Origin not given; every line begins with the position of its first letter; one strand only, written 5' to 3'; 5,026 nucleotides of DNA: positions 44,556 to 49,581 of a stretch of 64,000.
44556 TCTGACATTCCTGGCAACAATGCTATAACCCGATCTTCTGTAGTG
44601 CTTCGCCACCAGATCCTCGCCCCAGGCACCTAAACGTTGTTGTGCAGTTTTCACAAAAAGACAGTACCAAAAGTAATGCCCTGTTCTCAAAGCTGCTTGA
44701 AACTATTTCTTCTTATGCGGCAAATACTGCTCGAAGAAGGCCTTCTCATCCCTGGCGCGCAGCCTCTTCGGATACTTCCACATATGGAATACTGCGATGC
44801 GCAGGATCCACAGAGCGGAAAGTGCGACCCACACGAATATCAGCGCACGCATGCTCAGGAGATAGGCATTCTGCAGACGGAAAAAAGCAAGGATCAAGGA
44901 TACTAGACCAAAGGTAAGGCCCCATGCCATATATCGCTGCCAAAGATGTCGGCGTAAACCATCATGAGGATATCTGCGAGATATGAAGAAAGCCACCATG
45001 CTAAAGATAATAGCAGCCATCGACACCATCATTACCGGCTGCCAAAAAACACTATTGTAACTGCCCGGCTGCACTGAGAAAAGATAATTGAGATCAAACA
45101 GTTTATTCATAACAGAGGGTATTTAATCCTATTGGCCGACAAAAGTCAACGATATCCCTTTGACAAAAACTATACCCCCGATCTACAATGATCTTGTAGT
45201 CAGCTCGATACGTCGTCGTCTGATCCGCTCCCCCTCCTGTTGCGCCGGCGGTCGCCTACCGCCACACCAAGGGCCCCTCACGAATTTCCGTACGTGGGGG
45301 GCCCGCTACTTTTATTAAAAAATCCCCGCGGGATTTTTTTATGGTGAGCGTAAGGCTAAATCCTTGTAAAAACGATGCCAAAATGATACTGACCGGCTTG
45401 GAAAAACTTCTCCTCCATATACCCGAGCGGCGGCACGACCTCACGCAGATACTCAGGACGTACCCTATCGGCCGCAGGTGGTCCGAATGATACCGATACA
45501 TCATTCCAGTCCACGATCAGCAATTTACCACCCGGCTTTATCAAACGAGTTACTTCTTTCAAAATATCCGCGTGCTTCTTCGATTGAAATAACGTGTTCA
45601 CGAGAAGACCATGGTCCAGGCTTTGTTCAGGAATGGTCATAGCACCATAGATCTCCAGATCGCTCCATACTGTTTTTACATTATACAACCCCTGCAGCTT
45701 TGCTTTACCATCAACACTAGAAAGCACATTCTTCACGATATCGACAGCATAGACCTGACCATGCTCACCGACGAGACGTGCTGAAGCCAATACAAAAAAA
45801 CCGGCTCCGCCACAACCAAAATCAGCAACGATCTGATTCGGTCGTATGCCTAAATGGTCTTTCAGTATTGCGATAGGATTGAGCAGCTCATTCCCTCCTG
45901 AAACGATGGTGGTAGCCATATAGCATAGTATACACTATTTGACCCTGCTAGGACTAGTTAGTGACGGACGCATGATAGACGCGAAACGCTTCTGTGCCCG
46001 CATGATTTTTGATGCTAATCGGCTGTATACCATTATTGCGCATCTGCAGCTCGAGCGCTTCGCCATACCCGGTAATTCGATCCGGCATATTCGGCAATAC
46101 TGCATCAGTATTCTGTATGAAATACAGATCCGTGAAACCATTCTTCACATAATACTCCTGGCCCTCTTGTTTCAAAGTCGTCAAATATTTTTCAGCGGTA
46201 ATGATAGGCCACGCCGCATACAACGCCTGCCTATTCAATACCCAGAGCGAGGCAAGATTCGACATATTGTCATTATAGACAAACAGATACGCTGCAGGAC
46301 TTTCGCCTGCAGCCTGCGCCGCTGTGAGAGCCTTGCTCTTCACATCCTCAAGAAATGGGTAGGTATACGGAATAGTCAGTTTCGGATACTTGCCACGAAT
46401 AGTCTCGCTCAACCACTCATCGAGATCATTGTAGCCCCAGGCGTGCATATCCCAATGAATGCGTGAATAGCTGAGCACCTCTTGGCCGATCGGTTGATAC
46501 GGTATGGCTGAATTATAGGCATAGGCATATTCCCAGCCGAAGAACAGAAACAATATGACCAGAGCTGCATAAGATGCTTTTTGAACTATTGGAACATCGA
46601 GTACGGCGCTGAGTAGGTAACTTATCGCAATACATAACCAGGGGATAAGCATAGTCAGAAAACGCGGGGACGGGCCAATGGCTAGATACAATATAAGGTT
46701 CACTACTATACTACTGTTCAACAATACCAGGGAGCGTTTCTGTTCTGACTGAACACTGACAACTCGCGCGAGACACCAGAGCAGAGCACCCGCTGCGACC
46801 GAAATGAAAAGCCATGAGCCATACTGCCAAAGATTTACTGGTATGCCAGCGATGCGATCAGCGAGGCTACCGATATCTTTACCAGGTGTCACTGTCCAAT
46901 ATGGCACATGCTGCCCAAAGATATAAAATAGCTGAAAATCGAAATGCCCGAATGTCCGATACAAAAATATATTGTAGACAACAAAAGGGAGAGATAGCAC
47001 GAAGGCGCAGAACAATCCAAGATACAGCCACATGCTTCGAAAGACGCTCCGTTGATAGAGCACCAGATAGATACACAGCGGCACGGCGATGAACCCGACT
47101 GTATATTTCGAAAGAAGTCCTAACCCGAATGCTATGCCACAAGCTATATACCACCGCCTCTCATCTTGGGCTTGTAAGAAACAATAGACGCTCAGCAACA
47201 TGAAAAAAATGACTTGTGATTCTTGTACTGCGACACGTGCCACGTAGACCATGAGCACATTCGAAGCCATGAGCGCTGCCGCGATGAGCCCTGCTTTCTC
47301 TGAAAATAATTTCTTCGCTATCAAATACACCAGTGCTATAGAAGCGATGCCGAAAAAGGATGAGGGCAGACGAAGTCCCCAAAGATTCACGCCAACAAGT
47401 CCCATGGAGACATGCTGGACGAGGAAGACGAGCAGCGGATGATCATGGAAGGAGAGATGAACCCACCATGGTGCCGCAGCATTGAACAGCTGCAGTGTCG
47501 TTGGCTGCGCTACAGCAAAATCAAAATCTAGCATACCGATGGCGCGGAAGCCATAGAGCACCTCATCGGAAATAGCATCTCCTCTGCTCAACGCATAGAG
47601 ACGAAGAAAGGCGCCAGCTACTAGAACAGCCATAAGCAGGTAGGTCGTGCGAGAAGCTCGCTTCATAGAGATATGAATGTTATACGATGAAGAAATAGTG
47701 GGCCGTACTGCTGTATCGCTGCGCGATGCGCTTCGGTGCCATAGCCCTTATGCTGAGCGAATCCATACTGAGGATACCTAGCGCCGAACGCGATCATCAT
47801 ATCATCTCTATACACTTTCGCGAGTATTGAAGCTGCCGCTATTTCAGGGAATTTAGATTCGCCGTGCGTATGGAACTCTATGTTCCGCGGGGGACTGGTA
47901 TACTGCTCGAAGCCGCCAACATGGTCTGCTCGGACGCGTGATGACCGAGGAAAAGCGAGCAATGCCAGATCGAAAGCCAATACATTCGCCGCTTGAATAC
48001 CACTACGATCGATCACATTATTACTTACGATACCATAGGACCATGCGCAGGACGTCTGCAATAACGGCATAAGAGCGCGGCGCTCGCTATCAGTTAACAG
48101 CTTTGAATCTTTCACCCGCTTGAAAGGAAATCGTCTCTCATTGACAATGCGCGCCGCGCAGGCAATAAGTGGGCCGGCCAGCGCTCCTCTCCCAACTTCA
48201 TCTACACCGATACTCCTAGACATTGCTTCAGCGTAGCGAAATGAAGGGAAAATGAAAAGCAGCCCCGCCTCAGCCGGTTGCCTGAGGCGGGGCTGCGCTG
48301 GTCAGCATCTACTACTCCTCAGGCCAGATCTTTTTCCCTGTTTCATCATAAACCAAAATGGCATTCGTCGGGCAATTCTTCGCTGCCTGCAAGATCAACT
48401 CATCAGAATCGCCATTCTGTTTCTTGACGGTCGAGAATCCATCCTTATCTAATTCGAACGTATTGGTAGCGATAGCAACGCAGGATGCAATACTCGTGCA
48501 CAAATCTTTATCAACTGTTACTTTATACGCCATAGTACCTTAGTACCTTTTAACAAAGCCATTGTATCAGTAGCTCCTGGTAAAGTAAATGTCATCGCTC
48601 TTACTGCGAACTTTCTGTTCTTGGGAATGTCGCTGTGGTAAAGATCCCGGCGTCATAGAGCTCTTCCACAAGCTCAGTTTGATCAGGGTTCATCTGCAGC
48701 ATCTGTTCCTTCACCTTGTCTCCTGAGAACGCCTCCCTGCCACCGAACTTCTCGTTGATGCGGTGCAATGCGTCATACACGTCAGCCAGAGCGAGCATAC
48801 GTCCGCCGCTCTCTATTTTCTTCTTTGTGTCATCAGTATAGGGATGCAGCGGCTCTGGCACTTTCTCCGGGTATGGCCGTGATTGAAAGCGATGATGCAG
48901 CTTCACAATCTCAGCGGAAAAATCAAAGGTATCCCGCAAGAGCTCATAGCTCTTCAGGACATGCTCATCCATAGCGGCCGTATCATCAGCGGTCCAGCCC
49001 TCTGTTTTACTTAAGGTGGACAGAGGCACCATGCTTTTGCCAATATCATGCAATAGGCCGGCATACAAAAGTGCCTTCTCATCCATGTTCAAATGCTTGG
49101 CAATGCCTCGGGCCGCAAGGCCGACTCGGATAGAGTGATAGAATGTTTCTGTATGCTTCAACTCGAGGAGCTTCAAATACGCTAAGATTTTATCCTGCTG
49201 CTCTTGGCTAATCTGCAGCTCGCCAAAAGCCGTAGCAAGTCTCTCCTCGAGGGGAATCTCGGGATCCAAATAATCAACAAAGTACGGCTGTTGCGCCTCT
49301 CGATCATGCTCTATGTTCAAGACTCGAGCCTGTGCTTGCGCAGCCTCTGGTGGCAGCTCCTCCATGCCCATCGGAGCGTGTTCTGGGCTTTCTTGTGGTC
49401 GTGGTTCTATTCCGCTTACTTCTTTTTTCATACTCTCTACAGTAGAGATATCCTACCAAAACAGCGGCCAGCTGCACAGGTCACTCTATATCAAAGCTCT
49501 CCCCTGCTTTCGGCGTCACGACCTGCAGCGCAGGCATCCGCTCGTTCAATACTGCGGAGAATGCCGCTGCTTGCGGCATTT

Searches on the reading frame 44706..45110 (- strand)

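Call 68: search_protein_families(library=pfam, proteins=[window:44706-45110:-], max_evalue=0.1)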
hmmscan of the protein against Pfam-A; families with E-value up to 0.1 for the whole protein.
window:44706-45110:- (135 aa): 2 families
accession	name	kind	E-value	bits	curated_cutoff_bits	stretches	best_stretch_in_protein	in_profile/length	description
PF03208.24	PRA1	-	0.034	14.2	30.1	1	4-108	37-132/143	PRA1 family protein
PF08713.17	DNA_alkylation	-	0.055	13.6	21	1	55-133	92-167/213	DNA alkylation repair enzyme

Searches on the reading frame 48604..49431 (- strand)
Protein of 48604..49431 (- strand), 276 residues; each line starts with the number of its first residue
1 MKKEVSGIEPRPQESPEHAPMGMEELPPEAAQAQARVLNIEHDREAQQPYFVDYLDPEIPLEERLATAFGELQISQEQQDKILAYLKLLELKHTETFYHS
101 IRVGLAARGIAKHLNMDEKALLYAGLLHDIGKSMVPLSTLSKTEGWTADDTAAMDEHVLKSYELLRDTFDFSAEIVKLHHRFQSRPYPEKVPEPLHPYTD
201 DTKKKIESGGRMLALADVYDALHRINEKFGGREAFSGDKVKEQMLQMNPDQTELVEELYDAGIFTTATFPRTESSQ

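Call 29: search_protein_families(library=pfam, proteins=[window:48604-49431:-], max_evalue=0.01)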
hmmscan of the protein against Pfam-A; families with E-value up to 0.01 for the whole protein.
window:48604-49431:- (276 aa): 3 families
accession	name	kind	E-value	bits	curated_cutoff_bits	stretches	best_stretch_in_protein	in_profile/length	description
PF01966.28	HD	-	2e-15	57.5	22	1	96-221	1-115/116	HD domain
PF08668.18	HDOD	-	8.6e-08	32.3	22.9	1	90-135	89-135/196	HDOD domain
PF13487.12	HD_5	-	1.6e-07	31.7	27.2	1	87-224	5-143/170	HD domain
